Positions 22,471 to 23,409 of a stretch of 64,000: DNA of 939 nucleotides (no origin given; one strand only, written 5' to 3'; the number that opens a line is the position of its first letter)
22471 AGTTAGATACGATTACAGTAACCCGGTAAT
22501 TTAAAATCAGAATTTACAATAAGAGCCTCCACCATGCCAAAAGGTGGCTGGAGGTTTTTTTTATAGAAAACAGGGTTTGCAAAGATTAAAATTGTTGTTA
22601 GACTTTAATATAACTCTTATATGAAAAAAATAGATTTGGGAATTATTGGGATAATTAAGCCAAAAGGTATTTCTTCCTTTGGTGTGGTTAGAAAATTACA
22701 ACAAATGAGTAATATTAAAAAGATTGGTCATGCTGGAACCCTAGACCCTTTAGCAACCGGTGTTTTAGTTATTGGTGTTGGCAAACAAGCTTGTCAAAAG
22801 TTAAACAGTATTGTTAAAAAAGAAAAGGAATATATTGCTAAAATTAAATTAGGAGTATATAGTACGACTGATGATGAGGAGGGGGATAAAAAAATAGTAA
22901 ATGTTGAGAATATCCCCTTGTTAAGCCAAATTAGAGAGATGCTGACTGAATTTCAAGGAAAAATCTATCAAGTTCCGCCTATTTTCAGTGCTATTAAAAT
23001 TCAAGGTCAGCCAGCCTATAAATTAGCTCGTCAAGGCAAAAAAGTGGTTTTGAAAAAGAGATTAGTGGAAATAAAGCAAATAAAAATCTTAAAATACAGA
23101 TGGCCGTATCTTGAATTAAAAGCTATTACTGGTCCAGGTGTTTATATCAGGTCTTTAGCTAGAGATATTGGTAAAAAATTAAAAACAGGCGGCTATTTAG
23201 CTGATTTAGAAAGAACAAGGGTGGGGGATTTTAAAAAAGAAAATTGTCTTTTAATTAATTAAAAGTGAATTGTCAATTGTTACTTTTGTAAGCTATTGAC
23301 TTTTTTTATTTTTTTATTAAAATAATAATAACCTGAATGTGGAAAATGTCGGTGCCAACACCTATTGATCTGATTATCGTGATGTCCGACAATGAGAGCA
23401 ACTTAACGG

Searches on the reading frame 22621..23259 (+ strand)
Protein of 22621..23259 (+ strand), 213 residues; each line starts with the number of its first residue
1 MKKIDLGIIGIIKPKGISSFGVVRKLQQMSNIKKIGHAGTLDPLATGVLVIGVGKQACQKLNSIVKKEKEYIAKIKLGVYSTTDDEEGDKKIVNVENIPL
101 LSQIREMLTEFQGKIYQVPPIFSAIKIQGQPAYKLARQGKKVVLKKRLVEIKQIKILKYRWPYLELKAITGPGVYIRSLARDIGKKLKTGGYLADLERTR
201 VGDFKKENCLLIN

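Call 12: find_related_loci(query=window:22621-23259:+, collection=genome_contigs, flank=6000)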
Query window:22621-23259:+ (213 aa) in genome_contigs; peptide patterns used: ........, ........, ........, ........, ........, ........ (x = any residue, [..] = any of these).
147 stretches matched a pattern; 48 encode a relative of the query (tblastn E <= 1e-3); 48 distinct loci.
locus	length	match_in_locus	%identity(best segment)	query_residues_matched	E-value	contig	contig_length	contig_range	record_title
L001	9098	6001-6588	91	18-213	5e-115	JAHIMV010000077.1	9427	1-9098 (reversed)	MAG: Patescibacteria group bacterium isolate KR13_N2.mb.83 KR13_N2.mb.83_k141_188226, whole genome shotgun sequence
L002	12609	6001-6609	61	8-210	1e-76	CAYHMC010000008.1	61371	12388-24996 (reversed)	MAG TPA_asm: uncultured Candidatus Saccharibacteria bacterium isolate ERP119705_co13_620 genome assembly, contig: NODE_5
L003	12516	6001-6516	34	4-211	8e-27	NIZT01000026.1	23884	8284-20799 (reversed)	Candidatus Methanobinarius endosymbioticus isolate NOE ALNOE001_contig000026, whole genome shotgun sequence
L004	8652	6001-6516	33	4-211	4e-26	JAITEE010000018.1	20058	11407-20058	MAG: Candidatus Methanovirga aequatorialis isolate Nm470_bin38 k119_4611909, whole genome shotgun sequence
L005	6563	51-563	31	4-210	5e-26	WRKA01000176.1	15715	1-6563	MAG: Methanomassiliicoccaceae archaeon isolate Nt197P4bin30 JGI24705J35276_12238085, whole genome shotgun sequence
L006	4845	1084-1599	33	4-211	2e-25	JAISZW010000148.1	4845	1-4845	MAG: Candidatus Methanovirga basalitermitum isolate Ncb351_bin114 k119_4250407, whole genome shotgun sequence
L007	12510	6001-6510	32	7-212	1e-24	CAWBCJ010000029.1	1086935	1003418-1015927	MAG: Euryarchaeota archaeon isolate MFD02809.bin.1.56 genome assembly, contig: contig_90345, whole genome shotgun sequen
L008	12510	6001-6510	32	4-208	2e-24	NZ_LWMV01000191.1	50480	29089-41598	Methanobrevibacter curvatus strain DSM 11111 MBCUR_contig000191, whole genome shotgun sequence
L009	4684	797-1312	33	4-211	2e-24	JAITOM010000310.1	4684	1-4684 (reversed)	MAG: Methanobrevibacter sp. isolate Po218_bin58 k119_701983, whole genome shotgun sequence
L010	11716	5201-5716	31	4-211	9e-24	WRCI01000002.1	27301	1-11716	MAG: Methanobrevibacter sp. isolate Lab288P3bin120 Ga0123353_10001672, whole genome shotgun sequence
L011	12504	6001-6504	33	7-210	1e-23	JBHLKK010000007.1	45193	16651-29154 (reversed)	MAG: Candidatus Hodarchaeota archaeon isolate DZ1B.307 DZ1B.307@1583, whole genome shotgun sequence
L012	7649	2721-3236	32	4-211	1e-23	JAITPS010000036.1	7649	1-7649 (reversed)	MAG: Candidatus Methanovirga meridionalis isolate Pq454_bin35 k119_2599896, whole genome shotgun sequence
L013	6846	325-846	29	4-213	2e-23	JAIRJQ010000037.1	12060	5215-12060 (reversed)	MAG: Methanomassiliicoccaceae archaeon isolate Aly426_bin2 k119_1707547, whole genome shotgun sequence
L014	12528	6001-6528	31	2-213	2e-23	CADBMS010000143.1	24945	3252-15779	MAG: uncultured Methanobrevibacter sp. isolate RUG14110 genome assembly, contig: RUG14110_asm_143, whole genome shotgun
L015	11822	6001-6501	32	7-208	2e-23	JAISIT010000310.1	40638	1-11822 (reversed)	MAG: Candidatus Methanoflexus mossambicus isolate Hm464_bin70 k119_2065674, whole genome shotgun sequence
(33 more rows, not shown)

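Call 62: search_protein_families(library=pfam, proteins=[window:22621-23259:+])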
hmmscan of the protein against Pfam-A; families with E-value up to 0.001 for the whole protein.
window:22621-23259:+ (213 aa): 3 families
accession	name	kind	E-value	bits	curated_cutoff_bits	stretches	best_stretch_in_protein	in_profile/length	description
PF01509.24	TruB_N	-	5.8e-45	153.8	27.3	1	28-176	2-149/149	TruB family pseudouridylate synthase (N terminal domain)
PF16198.10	TruB_C_2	-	1.3e-07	32.1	29.3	1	177-209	1-33/66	tRNA pseudouridylate synthase B C-terminal domain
PF00849.27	PseudoU_synth_2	-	0.00055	20.6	26.8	1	24-85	28-84/152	RNA pseudouridylate synthase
